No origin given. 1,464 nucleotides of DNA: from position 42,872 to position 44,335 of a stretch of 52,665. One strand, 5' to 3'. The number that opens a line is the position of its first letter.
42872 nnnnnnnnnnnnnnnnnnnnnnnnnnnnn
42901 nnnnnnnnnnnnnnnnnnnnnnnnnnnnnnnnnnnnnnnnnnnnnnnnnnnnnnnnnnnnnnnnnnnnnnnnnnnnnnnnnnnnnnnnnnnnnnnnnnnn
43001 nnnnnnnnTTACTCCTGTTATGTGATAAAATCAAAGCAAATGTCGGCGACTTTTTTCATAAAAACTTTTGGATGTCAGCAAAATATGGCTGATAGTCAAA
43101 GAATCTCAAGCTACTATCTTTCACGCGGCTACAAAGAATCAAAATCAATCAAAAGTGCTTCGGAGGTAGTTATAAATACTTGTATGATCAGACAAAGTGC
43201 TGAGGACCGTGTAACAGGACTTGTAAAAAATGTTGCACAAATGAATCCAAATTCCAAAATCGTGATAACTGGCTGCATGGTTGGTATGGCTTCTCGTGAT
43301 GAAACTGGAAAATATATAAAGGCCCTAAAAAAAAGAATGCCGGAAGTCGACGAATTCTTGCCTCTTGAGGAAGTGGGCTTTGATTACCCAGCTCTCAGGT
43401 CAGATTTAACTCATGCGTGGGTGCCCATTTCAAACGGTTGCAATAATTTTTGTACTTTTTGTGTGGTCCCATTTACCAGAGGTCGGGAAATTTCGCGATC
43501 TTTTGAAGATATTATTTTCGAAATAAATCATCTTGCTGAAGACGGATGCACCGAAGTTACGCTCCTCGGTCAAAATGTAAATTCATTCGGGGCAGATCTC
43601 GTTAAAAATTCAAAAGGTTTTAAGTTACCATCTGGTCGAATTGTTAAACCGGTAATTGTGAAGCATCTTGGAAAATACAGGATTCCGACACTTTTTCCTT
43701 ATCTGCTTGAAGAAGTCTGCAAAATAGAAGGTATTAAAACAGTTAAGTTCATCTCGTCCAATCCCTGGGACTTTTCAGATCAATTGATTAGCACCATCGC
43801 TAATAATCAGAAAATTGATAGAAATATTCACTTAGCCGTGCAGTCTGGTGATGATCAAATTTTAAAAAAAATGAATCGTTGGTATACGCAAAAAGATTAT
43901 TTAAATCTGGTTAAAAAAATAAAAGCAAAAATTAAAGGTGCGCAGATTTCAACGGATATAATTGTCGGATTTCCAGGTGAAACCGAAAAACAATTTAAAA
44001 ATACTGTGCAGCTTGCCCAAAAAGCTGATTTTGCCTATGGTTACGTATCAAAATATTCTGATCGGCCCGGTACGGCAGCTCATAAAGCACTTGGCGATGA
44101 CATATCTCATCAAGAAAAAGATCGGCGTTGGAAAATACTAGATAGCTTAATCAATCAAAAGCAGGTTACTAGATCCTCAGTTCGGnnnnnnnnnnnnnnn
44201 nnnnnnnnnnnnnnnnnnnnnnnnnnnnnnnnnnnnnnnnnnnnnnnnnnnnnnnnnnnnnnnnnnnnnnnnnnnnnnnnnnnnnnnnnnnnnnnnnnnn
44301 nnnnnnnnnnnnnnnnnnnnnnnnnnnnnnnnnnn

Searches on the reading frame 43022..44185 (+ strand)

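Call 33: search_protein_families(library=pfam, proteins=[window:43022-44185:+], max_evalue=0.001)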
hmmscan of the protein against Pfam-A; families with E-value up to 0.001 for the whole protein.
window:43022-44185:+ (388 aa): 2 families
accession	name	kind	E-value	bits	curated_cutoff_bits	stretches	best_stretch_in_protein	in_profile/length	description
PF04055.27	Radical_SAM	-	2.4e-24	86.8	29.5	1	134-332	1-166/166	Radical SAM superfamily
PF00919.26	UPF0004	-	2.2e-20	72.9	27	1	11-91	2-83/98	Uncharacterized protein family UPF0004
